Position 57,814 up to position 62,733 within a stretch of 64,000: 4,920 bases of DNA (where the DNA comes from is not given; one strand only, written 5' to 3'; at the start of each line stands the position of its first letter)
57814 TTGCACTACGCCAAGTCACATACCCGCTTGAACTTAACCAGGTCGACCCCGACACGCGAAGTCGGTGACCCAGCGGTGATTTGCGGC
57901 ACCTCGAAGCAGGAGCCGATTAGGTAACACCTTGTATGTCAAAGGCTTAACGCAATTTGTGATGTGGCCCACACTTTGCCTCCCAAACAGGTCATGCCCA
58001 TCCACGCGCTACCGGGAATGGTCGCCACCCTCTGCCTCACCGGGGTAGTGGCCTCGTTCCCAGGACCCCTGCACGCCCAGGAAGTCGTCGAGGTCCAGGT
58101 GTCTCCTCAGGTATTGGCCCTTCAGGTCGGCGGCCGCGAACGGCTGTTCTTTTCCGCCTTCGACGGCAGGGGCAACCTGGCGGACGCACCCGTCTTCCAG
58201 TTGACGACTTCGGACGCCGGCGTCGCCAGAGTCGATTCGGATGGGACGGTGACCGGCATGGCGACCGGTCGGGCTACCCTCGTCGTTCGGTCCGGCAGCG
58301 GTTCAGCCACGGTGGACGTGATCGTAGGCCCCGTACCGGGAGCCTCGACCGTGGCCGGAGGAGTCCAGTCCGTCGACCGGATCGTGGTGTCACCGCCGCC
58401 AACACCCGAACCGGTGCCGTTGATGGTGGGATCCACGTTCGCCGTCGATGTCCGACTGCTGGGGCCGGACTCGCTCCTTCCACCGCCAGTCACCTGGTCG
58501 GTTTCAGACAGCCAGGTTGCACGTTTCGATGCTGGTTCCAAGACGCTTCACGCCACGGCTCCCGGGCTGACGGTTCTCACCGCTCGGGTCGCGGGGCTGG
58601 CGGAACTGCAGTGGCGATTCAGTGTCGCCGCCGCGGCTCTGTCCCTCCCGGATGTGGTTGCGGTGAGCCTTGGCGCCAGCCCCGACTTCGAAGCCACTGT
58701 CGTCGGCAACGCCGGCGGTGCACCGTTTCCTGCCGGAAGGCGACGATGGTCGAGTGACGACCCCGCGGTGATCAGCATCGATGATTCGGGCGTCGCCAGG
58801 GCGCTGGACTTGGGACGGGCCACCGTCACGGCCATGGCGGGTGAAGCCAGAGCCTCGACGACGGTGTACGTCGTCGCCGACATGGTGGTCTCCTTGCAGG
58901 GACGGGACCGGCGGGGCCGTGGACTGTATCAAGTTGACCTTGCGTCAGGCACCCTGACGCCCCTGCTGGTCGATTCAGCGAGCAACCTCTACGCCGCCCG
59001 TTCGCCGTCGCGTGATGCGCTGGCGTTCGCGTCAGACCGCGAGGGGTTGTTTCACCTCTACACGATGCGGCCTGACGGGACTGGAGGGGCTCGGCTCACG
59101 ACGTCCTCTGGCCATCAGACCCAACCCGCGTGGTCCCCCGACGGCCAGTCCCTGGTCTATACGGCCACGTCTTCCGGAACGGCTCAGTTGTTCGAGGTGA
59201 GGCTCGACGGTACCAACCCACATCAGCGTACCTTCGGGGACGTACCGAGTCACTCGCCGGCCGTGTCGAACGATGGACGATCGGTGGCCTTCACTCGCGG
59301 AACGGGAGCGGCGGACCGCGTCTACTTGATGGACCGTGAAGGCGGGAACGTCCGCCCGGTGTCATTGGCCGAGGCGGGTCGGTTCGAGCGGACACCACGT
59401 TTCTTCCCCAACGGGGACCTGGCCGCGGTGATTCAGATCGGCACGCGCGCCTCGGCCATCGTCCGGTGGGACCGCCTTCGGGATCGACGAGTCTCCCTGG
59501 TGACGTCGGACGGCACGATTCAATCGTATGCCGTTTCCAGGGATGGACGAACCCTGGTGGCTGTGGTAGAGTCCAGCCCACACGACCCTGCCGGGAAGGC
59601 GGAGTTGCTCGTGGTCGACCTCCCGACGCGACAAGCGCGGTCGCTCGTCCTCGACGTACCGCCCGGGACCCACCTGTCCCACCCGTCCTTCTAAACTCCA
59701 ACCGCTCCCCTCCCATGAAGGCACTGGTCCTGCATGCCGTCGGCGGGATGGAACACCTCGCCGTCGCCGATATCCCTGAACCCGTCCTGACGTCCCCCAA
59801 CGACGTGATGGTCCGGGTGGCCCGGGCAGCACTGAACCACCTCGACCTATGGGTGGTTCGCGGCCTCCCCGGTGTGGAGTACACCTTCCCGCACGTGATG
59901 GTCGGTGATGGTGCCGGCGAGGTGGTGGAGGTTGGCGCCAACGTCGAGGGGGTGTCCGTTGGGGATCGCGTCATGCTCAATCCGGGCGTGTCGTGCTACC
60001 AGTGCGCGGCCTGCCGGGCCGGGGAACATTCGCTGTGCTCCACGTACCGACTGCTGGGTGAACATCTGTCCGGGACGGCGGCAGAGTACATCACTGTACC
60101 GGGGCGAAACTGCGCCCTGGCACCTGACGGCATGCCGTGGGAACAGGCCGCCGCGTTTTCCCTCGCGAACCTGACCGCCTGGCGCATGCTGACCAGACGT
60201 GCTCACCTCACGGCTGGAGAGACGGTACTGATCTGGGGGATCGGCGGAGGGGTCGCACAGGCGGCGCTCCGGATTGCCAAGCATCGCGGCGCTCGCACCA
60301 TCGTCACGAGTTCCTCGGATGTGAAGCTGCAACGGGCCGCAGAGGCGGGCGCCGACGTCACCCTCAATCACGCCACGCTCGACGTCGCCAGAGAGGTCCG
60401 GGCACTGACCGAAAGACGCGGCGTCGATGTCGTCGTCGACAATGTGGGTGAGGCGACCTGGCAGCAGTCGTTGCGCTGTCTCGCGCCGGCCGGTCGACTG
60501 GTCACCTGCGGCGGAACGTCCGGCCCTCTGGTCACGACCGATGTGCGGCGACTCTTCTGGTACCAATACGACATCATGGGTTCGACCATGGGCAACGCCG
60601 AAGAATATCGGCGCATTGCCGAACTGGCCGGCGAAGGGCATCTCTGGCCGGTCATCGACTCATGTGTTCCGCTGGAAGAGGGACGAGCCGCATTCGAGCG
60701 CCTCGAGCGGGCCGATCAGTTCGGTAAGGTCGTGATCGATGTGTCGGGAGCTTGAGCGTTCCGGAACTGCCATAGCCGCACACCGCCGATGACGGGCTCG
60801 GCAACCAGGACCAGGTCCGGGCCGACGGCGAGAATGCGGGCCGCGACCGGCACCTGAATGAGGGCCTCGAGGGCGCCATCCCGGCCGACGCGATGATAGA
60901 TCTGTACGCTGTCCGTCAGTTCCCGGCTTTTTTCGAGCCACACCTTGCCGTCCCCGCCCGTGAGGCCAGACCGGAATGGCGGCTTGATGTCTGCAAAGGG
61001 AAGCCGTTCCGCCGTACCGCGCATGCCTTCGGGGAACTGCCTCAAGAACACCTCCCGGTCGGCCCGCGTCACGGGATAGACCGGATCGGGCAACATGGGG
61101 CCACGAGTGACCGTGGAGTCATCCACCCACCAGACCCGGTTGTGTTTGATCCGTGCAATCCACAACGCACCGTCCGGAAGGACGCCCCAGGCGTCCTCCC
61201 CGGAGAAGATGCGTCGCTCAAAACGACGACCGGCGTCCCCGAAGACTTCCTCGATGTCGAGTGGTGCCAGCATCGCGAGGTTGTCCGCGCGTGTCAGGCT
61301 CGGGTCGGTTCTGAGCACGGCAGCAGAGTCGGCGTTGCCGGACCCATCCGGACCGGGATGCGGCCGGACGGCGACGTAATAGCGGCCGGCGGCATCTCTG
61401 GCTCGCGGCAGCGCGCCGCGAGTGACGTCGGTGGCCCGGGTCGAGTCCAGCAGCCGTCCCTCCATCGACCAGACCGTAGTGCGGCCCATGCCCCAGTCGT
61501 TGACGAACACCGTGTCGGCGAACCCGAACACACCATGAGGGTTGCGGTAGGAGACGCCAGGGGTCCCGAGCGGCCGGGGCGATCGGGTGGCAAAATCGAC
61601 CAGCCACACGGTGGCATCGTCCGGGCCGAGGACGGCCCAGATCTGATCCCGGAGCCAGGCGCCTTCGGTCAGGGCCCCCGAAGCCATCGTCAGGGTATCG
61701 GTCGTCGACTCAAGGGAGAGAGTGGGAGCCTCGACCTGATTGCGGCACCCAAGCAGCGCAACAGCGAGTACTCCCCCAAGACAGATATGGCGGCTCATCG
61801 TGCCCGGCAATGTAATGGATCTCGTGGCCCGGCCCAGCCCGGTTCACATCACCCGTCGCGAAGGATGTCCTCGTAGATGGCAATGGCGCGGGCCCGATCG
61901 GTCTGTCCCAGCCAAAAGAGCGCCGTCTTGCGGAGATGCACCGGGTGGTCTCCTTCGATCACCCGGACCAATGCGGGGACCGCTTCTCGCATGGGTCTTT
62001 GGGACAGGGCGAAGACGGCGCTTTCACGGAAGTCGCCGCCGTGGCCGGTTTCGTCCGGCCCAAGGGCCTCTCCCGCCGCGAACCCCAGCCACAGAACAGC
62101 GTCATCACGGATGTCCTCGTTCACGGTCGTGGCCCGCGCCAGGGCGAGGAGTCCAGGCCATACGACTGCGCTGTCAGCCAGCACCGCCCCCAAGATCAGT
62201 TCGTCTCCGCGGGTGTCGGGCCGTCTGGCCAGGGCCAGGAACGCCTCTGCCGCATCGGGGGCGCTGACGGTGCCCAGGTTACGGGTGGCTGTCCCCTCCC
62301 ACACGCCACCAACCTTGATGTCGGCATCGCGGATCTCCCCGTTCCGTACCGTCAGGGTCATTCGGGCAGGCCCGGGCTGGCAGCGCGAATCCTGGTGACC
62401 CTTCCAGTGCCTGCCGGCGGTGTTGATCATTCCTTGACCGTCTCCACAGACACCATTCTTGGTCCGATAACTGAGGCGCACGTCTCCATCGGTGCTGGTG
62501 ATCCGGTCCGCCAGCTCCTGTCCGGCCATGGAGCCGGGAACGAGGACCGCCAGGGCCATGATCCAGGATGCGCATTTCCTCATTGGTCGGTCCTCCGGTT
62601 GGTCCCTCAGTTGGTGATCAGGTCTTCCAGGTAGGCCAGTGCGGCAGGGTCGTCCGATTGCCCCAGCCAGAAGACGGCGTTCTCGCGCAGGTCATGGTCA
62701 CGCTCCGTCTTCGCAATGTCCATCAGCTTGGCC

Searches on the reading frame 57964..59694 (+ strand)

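Call 11: search_protein_families(library=pfam, proteins=[window:57964-59694:+], max_evalue=0.01)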
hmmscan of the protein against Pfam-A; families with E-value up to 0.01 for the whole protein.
window:57964-59694:+ (576 aa): 5 families
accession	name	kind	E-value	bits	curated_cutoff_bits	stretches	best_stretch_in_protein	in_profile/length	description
PF07676.18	PD40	-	3.4e-17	62.3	20.9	1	377-410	3-37/38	WD40-like Beta Propeller Repeat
PF02368.24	Big_2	-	2.3e-10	40.7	22.8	2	248-300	22-76/79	Bacterial Ig-like domain (group 2)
PF25354.1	Ig_NUP210_16th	-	0.00085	19.2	27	0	261-289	31-60/72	NUP210-like, Ig-like domain 16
PF00930.27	DPPIV_N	-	0.001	18.3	22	0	350-439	247-341/354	Dipeptidyl peptidase IV (DPP IV) N-terminal region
PF23486.1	Ig_TMEM132_5th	-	0.0099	16.4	28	0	79-114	87-122/137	TMEM132 fifth domain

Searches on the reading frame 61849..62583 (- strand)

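Call 11: search_protein_families(library=pfam, proteins=[window:61849-62583:-], max_evalue=0.01)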
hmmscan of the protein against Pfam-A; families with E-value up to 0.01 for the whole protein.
window:61849-62583:- (244 aa): 1 family
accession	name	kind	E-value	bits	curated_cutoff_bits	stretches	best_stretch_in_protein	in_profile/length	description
PF13646.12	HEAT_2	-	3.4e-06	27.7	27.7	1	185-243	16-73/88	HEAT repeats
